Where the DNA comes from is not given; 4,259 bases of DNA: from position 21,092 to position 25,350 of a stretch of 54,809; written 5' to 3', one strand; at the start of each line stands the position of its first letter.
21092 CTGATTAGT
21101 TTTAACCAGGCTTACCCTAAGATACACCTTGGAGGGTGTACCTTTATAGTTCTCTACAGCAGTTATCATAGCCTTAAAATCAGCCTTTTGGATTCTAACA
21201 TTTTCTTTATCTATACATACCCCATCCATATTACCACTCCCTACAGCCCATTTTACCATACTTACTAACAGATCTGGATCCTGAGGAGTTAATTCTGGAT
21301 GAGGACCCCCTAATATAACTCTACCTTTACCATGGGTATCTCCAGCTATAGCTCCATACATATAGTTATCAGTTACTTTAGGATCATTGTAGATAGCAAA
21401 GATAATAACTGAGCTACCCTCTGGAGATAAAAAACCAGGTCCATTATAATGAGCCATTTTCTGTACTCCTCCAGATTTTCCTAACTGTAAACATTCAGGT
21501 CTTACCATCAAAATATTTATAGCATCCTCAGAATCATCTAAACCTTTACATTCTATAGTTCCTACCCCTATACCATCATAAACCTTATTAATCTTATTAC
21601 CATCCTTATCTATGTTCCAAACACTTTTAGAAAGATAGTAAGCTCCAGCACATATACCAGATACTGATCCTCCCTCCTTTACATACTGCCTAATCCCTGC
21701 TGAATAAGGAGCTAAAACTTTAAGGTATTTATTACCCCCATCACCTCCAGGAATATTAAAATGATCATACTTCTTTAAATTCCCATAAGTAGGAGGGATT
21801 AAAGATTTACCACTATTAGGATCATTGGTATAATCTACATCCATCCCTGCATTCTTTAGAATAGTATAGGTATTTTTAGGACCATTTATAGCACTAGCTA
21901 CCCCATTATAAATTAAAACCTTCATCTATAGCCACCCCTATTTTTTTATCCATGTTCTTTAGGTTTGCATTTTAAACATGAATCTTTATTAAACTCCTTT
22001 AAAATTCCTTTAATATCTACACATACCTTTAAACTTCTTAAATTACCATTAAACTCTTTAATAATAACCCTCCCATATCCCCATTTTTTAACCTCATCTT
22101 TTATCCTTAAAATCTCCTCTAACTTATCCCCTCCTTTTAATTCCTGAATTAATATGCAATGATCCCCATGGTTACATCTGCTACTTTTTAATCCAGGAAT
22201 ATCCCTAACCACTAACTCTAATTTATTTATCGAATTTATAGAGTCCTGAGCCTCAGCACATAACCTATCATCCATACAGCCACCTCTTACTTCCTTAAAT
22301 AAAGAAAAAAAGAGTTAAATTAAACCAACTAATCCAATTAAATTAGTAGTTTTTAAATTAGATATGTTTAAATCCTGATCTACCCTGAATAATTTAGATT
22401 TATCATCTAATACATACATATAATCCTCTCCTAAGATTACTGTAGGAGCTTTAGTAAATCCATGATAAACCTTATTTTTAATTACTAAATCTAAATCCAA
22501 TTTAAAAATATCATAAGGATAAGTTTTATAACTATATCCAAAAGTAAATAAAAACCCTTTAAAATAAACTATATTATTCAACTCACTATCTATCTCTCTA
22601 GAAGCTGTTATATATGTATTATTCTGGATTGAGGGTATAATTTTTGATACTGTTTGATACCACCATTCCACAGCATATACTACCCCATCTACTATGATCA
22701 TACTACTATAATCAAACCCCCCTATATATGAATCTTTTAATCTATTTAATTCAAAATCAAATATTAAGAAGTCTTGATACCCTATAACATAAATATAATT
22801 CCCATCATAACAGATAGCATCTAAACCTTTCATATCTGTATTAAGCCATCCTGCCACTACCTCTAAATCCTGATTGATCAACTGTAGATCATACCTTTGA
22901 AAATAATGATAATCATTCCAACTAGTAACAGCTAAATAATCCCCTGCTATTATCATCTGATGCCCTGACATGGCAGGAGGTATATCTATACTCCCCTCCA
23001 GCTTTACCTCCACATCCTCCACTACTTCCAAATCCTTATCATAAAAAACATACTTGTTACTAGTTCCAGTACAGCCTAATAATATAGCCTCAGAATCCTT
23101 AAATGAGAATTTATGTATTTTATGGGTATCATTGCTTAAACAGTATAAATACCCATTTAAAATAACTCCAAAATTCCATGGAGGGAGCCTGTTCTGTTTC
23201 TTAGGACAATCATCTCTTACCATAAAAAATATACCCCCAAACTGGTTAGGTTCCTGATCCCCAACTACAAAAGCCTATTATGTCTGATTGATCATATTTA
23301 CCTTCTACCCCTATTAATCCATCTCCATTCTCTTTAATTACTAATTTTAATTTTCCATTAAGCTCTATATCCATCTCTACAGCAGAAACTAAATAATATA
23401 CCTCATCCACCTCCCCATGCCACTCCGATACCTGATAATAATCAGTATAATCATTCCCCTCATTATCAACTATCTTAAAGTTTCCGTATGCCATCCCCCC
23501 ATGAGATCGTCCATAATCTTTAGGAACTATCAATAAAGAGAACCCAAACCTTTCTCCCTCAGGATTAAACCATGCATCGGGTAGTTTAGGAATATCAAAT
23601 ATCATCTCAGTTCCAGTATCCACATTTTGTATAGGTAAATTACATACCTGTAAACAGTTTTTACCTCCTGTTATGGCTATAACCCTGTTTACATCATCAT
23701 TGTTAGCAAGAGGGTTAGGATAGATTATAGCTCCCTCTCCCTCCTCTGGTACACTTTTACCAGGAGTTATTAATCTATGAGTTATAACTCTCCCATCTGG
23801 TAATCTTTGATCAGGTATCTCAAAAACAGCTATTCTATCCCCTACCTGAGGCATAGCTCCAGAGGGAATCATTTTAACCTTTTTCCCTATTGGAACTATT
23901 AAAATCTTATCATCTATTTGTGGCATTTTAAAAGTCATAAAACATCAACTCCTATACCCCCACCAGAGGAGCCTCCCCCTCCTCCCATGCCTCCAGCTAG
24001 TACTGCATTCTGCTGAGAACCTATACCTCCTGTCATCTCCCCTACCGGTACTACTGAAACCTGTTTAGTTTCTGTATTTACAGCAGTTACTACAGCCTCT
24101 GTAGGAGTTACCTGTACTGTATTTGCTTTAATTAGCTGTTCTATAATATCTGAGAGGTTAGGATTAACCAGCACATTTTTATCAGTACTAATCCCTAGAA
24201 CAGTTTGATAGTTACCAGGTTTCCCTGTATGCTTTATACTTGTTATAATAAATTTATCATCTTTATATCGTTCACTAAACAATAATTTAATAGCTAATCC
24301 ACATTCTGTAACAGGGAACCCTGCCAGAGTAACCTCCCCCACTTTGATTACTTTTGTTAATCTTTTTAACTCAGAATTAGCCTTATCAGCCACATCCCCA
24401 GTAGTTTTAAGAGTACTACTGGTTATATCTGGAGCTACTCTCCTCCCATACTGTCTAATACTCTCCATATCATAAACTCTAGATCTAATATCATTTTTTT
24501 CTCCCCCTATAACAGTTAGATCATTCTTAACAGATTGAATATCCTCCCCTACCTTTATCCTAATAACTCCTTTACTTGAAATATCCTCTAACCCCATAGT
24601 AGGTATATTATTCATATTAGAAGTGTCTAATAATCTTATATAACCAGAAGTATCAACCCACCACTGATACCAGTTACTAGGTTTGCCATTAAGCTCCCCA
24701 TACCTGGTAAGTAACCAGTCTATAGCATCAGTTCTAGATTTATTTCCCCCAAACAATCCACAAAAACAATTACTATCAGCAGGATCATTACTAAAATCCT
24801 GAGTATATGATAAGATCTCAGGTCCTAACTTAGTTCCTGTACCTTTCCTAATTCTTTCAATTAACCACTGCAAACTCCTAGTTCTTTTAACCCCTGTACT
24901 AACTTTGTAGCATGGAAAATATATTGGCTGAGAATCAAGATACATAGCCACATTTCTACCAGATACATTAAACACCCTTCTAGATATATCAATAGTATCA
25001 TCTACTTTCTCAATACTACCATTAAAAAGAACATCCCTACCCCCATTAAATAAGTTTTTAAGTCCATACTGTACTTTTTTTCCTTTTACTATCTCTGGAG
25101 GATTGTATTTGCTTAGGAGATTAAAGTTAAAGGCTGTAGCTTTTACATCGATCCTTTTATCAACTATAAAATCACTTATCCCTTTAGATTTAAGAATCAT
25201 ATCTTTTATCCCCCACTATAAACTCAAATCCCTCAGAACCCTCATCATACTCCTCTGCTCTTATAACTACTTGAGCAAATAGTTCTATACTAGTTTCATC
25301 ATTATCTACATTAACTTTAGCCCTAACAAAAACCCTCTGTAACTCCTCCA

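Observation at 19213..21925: Late operon ends with two papain-fold cysteine peptidases and no muramidase or amidase: candidate non-canonical lysis cassette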

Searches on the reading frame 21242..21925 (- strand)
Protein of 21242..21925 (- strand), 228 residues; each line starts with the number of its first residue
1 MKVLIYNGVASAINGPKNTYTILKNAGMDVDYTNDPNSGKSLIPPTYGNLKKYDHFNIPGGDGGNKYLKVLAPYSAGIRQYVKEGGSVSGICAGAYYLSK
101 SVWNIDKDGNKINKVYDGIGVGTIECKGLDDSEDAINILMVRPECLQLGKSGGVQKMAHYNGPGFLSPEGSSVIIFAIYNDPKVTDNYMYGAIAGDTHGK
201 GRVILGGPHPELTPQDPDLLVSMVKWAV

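Call 61: find_related_loci(query=A4, collection=genome_contigs, flank=8000)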
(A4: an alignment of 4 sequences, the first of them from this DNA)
Query A4 (228 aa) in genome_contigs; peptide patterns used: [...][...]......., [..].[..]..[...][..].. (x = any residue, [..] = any of these).
599 stretches matched a pattern (row limit reached: there are more); 391 encode a relative of the query (tblastn E <= 1e-3); the best 80 are kept; 79 distinct loci.
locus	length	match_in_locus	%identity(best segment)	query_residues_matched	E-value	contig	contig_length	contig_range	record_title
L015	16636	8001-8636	37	1-227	6e-33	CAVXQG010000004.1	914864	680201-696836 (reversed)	MAG: uncultured Methanobacteriaceae archaeon isolate MFD05502.bin.2.123 genome assembly, contig: contig_3110, whole geno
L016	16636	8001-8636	40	1-227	1e-30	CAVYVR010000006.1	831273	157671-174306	MAG: uncultured Methanobacteriaceae archaeon isolate MFD01476.bin.2.82 genome assembly, contig: contig_57620, whole geno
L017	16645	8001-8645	37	1-227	9e-30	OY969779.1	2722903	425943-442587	MAG: uncultured Methanobacteriaceae archaeon isolate MFD04716.bin.c.1 genome assembly, chromosome: 1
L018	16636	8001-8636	36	1-227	7e-30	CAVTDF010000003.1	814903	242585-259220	MAG: uncultured Methanobacteriaceae archaeon isolate MFD01188.bin.1.48 genome assembly, contig: contig_21254, whole geno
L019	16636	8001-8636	37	1-227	7e-30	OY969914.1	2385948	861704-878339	MAG: uncultured Methanobacteriaceae archaeon isolate MFD02416.bin.1.248 genome assembly, chromosome: 1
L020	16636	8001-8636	35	1-227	4e-29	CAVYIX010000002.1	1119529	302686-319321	MAG: uncultured Methanobacteriaceae archaeon isolate MFD01476.bin.1.202 genome assembly, contig: contig_20782, whole gen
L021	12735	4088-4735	37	1-227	2e-29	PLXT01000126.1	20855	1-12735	MAG: Methanobacterium sp. isolate palsa_68 73.20120700_P3D.344_contig_167637, whole genome shotgun sequence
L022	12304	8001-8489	39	50-227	7e-29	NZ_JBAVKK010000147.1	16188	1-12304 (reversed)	MAG: Methanobacterium sp. isolate MFD05686_ilm_asm_bin15 k127_412226, whole genome shotgun sequence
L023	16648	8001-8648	33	1-227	9e-29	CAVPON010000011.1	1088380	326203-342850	MAG: uncultured Methanobacteriaceae archaeon isolate MFD00082.bin.1.130 genome assembly, contig: contig_7936, whole geno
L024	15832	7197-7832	36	1-227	2e-28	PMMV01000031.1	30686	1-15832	MAG: Methanobacterium sp. isolate fen_4 73.20100900_E2D.36_contig_25067, whole genome shotgun sequence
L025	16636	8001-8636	36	1-227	2e-28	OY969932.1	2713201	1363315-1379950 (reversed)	MAG: uncultured Methanobacteriaceae archaeon isolate MFD09286.bin.c.5 genome assembly, chromosome: 1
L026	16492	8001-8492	39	49-227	2e-28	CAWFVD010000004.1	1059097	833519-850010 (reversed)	MAG: uncultured Methanobacteriaceae archaeon isolate MFD05377.bin.2.136 genome assembly, contig: contig_64436, whole gen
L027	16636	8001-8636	35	1-227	2e-28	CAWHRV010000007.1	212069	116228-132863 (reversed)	MAG: uncultured Methanobacteriaceae archaeon isolate MFD05674.bin.1.100 genome assembly, contig: contig_40555, whole gen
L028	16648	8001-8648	35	1-227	4e-29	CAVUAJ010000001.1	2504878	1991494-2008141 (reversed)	MAG: uncultured Methanobacteriaceae archaeon isolate MFD02138.bin.1.8 genome assembly, contig: contig_22474, whole genom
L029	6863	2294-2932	34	1-227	4e-28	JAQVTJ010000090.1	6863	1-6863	MAG: Methanobacterium sp. isolate STF1_3 NODE_40397_length_6863_cov_2.660333_Sandtown_F1, whole genome shotgun sequence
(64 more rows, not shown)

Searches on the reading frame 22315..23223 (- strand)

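Call 4: search_protein_families(library=pfam, proteins=[window:22315-23223:-], max_evalue=0.1)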
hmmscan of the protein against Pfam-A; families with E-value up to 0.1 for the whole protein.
window:22315-23223:- (302 aa): 1 family
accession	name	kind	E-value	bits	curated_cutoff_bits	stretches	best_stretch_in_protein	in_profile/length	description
PF25597.1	SH3_retrovirus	-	0.039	14.3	27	1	27-65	18-55/73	Retroviral polymerase SH3-like domain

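Call 38: search_protein_families(library=phrogs, proteins=[window:22315-23223:-], max_evalue=0.01)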
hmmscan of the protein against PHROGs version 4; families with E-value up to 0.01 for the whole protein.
window:22315-23223:- (302 aa): 0 families

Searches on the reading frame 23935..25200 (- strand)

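Call 4: search_protein_families(library=pfam, proteins=[window:23935-25200:-], max_evalue=0.1)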
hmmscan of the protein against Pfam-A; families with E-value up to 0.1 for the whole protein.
window:23935-25200:- (421 aa): 2 families
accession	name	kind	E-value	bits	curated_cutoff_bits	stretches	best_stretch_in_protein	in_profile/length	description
PF24032.1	YQBQ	-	0.0076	16.1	27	1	182-334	139-290/294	YQBQ-like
PF21683.3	GpP-like_1st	-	0.0097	16.3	27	0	13-83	19-85/85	Mu phage baseplate assembly protein GpP-like, N-terminal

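Call 38: search_protein_families(library=phrogs, proteins=[window:23935-25200:-], max_evalue=0.01)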
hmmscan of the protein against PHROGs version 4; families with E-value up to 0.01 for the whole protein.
window:23935-25200:- (421 aa): 2 families
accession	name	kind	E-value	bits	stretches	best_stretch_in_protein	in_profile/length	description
phrog_400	-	tail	1.1e-06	28.9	1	160-339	162-337/654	tail protein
phrog_1887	-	tail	7.5e-06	26.2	1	58-324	388-640/670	tail protein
